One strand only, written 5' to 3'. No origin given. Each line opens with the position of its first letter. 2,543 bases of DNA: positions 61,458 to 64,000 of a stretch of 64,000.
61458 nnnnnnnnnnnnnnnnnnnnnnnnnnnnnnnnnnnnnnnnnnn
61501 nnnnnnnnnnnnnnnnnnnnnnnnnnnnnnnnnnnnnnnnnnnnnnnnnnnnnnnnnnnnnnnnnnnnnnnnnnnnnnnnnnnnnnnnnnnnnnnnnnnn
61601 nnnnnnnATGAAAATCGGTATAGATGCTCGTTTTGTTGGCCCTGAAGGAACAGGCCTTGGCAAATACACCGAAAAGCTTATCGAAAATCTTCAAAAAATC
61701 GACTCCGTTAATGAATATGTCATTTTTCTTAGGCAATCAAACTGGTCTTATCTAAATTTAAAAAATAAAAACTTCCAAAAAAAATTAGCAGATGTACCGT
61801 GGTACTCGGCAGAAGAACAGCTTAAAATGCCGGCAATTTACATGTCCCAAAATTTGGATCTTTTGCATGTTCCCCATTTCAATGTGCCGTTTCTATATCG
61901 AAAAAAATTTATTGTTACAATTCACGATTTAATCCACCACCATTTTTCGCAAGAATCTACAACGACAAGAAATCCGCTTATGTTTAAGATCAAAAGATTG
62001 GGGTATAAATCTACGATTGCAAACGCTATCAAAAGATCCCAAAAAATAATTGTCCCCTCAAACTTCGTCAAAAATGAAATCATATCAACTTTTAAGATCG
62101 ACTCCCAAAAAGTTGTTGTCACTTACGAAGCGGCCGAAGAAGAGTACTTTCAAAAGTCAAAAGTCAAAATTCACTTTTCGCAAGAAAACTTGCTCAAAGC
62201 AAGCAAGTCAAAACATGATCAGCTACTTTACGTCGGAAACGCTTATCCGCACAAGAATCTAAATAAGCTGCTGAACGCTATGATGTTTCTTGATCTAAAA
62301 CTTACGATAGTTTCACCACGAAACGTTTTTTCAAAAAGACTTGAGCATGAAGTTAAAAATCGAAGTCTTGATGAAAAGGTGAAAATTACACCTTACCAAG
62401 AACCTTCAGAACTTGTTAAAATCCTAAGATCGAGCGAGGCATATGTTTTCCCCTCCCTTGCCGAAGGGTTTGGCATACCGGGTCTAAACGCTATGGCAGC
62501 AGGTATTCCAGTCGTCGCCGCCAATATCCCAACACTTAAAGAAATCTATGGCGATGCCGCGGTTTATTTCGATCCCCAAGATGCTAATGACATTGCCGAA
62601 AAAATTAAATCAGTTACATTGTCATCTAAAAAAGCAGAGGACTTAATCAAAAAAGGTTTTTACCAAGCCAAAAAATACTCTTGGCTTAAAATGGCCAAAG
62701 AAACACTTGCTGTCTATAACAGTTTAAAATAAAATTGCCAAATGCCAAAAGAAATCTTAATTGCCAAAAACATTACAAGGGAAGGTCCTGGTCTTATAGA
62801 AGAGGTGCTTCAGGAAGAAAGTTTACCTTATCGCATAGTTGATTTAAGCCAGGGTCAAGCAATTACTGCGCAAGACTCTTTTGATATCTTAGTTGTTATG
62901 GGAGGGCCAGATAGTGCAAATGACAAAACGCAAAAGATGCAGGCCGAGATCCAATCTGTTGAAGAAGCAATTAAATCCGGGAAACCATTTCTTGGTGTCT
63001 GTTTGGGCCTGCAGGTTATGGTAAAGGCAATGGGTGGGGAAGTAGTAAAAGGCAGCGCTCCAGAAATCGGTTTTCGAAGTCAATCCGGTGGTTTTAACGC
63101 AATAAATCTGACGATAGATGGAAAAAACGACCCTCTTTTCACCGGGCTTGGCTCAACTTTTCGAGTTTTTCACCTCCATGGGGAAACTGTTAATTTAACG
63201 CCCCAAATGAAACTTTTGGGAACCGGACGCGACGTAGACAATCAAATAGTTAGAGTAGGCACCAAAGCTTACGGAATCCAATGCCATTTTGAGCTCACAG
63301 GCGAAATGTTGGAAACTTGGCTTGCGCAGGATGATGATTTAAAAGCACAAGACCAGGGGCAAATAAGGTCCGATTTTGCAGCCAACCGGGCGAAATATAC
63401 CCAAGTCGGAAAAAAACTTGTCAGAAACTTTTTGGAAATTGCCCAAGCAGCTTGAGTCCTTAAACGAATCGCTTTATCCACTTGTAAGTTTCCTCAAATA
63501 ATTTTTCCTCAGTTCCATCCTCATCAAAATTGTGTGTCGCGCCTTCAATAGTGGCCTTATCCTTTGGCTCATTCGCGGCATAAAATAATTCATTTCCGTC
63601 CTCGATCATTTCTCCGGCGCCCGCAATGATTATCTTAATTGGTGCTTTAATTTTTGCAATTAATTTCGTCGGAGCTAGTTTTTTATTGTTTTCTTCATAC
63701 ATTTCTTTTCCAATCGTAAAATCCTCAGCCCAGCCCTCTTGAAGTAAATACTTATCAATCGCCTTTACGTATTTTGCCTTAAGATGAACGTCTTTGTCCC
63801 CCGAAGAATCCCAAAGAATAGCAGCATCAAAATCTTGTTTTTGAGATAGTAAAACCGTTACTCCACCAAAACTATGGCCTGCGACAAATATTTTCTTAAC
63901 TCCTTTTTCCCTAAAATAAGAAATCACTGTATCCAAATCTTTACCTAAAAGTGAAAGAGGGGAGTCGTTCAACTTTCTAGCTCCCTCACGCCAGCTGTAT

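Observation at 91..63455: About 63 kb of contiguous glycan-assembly genes with an unusually high density of GT-C enzymes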

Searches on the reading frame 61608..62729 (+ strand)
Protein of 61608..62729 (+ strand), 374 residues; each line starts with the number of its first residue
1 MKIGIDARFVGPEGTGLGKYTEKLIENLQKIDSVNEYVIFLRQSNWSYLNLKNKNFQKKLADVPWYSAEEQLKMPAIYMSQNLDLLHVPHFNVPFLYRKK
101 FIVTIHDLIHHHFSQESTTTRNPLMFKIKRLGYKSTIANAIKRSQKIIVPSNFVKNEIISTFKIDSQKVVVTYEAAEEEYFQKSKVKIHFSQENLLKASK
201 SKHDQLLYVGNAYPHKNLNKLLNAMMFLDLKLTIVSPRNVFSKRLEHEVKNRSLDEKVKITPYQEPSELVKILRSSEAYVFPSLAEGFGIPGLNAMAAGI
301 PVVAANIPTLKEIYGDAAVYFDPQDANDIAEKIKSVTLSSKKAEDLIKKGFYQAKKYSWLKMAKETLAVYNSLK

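Call 8: search_protein_families(library=pfam, proteins=[window:61608-62729:+], max_evalue=0.01)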
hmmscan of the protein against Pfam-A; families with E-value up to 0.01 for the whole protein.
window:61608-62729:+ (374 aa): 6 families
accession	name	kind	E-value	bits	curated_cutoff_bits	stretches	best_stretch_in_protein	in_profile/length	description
PF00534.26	Glycos_transf_1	-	1.5e-29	103.2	26.4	1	199-350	11-169/172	Glycosyl transferases group 1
PF13692.12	Glyco_trans_1_4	-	9.4e-22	78.2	27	1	205-335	3-138/142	Glycosyl transferases group 1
PF13439.12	Glyco_transf_4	-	4.8e-09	36.9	28.5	1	67-173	57-163/170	Glycosyltransferase Family 4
PF20706.3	GT4-conflict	-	7.7e-09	35.4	26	1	230-304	233-310/385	Family 4 Glycosyltransferase in conflict systems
PF13524.12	Glyco_trans_1_2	-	0.00016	22.1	25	1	250-353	27-128/144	Glycosyl transferase-like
PF20356.3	DUF6651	-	0.0076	17.3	27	0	144-188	29-72/113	Family of unknown function (DUF6651)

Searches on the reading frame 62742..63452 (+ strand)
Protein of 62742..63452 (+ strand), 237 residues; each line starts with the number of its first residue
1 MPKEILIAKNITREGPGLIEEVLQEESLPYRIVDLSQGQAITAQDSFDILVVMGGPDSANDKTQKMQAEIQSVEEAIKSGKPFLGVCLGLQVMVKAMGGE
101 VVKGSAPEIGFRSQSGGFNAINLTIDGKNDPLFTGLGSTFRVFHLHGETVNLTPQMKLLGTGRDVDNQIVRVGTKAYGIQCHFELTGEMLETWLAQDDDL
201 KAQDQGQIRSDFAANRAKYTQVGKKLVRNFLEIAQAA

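Call 8: search_protein_families(library=pfam, proteins=[window:62742-63452:+], max_evalue=0.01)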
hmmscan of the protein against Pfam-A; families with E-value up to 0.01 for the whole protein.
window:62742-63452:+ (237 aa): 4 families
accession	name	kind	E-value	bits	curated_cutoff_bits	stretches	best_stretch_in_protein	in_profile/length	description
PF00117.34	GATase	-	4.1e-22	79.2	22.8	1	23-188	17-176/190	Glutamine amidotransferase class-I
PF07722.19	Peptidase_C26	-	1.7e-07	31.7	20.5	1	65-182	90-217/219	Peptidase C26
PF01965.30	DJ-1_PfpI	-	0.00013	22.2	26.6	1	43-97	58-111/165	DJ-1/PfpI family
PF07685.20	GATase_3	-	0.001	19.1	27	1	37-97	31-92/196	CobB/CobQ-like glutamine amidotransferase domain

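Call 10: find_encoding_contigs(protein=window:62742-63452:+, flank=10000, max_places=4)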
Protein window:62742-63452:+ (237 aa): 12 contigs read that carry it; 4 places shown.
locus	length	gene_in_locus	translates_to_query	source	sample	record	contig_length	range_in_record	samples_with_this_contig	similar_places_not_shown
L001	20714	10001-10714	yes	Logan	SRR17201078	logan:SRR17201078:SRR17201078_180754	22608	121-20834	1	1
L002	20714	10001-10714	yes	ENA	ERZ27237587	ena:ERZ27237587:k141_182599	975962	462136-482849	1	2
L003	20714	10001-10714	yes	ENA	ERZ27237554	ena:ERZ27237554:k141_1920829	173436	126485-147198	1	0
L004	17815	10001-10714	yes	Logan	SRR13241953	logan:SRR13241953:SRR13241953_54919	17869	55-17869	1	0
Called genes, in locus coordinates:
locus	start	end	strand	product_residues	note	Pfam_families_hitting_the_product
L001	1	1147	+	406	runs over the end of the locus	PF13439:Glyco_transf_4, PF00534:Glycos_transf_1, PF13692:Glyco_trans_1_4, PF13524:Glyco_trans_1_2, PF20706:GT4-conflict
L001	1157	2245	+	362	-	PF13439:Glyco_transf_4, PF20706:GT4-conflict, PF00534:Glycos_transf_1, PF13692:Glyco_trans_1_4, PF13524:Glyco_trans_1_2 (weak)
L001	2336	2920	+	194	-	PF25087:GMPPB_C (faint), PF00132:Hexapep, PF14602:Hexapep_2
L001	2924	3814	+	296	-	PF00535:Glycos_transf_2, PF10111:Glyco_tranf_2_2 (weak), PF13641:Glyco_tranf_2_3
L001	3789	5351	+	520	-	PF04932:Wzy_C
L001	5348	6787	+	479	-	PF13231:PMT_2 (weak)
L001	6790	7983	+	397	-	PF13439:Glyco_transf_4 (weak), PF00534:Glycos_transf_1, PF13692:Glyco_trans_1_4, PF13524:Glyco_trans_1_2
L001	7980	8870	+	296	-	PF00535:Glycos_transf_2, PF10111:Glyco_tranf_2_2 (faint), PF13641:Glyco_tranf_2_3, PF13632:Glyco_trans_2_3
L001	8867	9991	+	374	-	PF13439:Glyco_transf_4, PF20706:GT4-conflict, PF00534:Glycos_transf_1, PF13692:Glyco_trans_1_4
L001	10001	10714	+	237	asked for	PF00117:GATase, PF07722:Peptidase_C26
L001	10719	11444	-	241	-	PF12697:Abhydrolase_6 (weak)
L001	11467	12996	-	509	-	PF13231:PMT_2 (weak)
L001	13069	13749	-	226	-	-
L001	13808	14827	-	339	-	PF13493:DUF4118 (weak), PF00512:HisKA, PF02518:HATPase_c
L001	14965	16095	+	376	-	PF00534:Glycos_transf_1, PF13692:Glyco_trans_1_4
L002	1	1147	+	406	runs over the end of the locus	PF13439:Glyco_transf_4, PF00534:Glycos_transf_1, PF13692:Glyco_trans_1_4, PF13524:Glyco_trans_1_2, PF20706:GT4-conflict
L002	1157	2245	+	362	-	PF13439:Glyco_transf_4, PF20706:GT4-conflict, PF00534:Glycos_transf_1, PF13692:Glyco_trans_1_4, PF13524:Glyco_trans_1_2 (weak)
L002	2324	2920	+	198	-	PF25087:GMPPB_C (faint), PF00132:Hexapep, PF14602:Hexapep_2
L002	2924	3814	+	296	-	PF00535:Glycos_transf_2, PF10111:Glyco_tranf_2_2 (weak), PF13641:Glyco_tranf_2_3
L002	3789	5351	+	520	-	PF04932:Wzy_C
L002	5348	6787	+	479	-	PF13231:PMT_2 (weak)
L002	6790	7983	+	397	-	PF13439:Glyco_transf_4 (weak), PF00534:Glycos_transf_1, PF13692:Glyco_trans_1_4, PF13524:Glyco_trans_1_2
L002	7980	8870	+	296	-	PF00535:Glycos_transf_2, PF10111:Glyco_tranf_2_2 (faint), PF13641:Glyco_tranf_2_3, PF13632:Glyco_trans_2_3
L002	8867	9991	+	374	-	PF13439:Glyco_transf_4, PF20706:GT4-conflict, PF00534:Glycos_transf_1, PF13692:Glyco_trans_1_4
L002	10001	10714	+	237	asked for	PF00117:GATase, PF07722:Peptidase_C26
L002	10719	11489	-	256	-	PF12697:Abhydrolase_6 (weak)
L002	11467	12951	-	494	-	PF13231:PMT_2 (weak)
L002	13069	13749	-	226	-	-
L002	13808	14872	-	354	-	PF13493:DUF4118 (weak), PF00512:HisKA, PF02518:HATPase_c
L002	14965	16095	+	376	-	PF00534:Glycos_transf_1, PF13692:Glyco_trans_1_4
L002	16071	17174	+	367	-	PF00483:NTP_transferase, PF22640:ManC_GMP_beta-helix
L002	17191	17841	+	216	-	PF02397:Bac_transf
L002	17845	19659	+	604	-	PF13196:DUF4012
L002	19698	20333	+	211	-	PF11967:RecO_N, PF02565:RecO_C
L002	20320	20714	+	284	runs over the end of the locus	-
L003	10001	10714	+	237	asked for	PF00117:GATase, PF07722:Peptidase_C26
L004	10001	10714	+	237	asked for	PF00117:GATase, PF07722:Peptidase_C26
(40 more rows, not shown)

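Call 16: find_related_loci(query=L002:17845-19656:+, collection=genome_contigs, flank=10000)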
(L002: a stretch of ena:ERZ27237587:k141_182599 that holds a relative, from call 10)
Query L002:17845-19656:+ (604 aa) in genome_contigs; peptide patterns used: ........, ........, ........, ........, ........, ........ (x = any residue, [..] = any of these).
599 stretches matched a pattern (row limit reached: there are more); 6 encode a relative of the query (tblastn E <= 1e-3); 6 distinct loci.
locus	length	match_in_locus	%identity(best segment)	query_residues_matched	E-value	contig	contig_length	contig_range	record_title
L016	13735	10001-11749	85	22-604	0e+0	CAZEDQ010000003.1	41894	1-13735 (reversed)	MAG TPA_asm: uncultured Gammaproteobacteria bacterium isolate SRP050083_co7_608 genome assembly, contig: NODE_631_length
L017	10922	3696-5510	67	1-604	0e+0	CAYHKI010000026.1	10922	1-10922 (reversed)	MAG TPA_asm: uncultured Gammaproteobacteria bacterium isolate ERP119705_co13_618 genome assembly, contig: NODE_7561_leng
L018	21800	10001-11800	66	1-600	0e+0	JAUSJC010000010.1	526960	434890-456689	MAG: Candidatus Curtissbacteria bacterium isolate E14_metabat.bin.284 E14_k141_194071, whole genome shotgun sequence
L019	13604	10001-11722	68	28-600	0e+0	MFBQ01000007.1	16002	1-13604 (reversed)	MAG: Candidatus Curtissbacteria bacterium RIFCSPLOWO2_01_FULL_41_18 rifcsplowo2_01_scaffold_12686, whole genome shotgun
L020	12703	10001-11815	62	1-604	0e+0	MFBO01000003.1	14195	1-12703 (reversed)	MAG: Candidatus Curtissbacteria bacterium RIFCSPLOWO2_01_FULL_38_11b rifcsplowo2_01_scaffold_13962, whole genome shotgun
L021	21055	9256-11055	63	3-604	0e+0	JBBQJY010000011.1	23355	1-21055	MAG: Candidatus Curtissbacteria bacterium isolate Co_metawrap_659 Cmw_659_k141_30070386_length_23355_cov_8.0000, whole g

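Call 59: search_protein_families(library=pfam, proteins=[L002:13072-13749:-, L002:17845-19656:+, L002:17191-17838:+, L002:16071-17171:+, L002:11470-12951:-], max_evalue=0.1)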
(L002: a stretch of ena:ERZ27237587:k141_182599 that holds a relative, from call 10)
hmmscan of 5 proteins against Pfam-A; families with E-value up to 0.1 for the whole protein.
L002:13072-13749:- (226 aa): 0 families

L002:17845-19656:+ (604 aa): 2 families
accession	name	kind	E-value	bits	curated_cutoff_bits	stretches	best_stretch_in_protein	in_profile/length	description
PF13196.11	DUF4012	-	8.9e-27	94.8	28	1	210-343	1-135/144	Protein of unknown function (DUF4012)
PF10819.13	DUF2564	-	0.096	13.5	26.3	0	31-65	12-50/79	Protein of unknown function (DUF2564)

L002:17191-17838:+ (216 aa): 1 family
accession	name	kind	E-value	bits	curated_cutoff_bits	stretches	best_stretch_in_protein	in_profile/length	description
PF02397.22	Bac_transf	-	1.5e-58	197.8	27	1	7-210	1-178/179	Bacterial sugar transferase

L002:16071-17171:+ (367 aa): 3 families
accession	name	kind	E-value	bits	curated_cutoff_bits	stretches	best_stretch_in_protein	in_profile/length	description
PF00483.29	NTP_transferase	-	1.2e-21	77.9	21.2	1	14-291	6-239/245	Nucleotidyl transferase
PF22640.1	ManC_GMP_beta-helix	-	4.5e-17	62.2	27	1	306-358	5-55/55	MannoseP isomerase/GMP-like beta-helix domain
PF01868.21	RNase_P-MRP_p29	-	0.083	13.3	27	0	322-353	20-52/84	Ribonuclease P/MRP, subunit p29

L002:11470-12951:- (494 aa): 1 family
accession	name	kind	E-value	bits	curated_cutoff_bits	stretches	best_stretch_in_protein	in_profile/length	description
PF13231.12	PMT_2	-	1.1e-06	29.4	26.1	1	57-207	3-152/160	Dolichyl-phosphate-mannose-protein mannosyltransferase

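Call 72: search_protein_families(library=ncbifam, proteins=[L002:17845-19656:+], max_evalue=0.001)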
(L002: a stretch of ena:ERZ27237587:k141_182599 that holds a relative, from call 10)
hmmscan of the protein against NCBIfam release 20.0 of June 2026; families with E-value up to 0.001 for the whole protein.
L002:17845-19656:+ (604 aa): 0 families

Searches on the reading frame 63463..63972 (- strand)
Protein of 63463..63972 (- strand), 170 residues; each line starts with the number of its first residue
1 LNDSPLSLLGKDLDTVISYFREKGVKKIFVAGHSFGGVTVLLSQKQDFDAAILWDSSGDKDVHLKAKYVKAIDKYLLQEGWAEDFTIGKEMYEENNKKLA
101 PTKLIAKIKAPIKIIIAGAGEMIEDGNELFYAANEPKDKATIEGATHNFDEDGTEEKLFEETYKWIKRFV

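Call 8: search_protein_families(library=pfam, proteins=[window:63463-63972:-], max_evalue=0.01)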
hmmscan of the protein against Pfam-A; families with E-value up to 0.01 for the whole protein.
window:63463-63972:- (170 aa): 4 families
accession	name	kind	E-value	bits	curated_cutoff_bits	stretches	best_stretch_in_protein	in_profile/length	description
PF12146.15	Hydrolase_4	-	0.00013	21.8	27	1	10-53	59-106/239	Serine aminopeptidase, S33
PF03403.19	PAF-AH_p_II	-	0.00014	21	20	1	25-56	220-253/372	Platelet-activating factor acetylhydrolase, isoform II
PF01738.24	DLH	-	0.00081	19.5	21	0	17-151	88-190/217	Dienelactone hydrolase family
PF08538.16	DUF1749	-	0.002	17.8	24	0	11-109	85-188/299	Protein of unknown function (DUF1749)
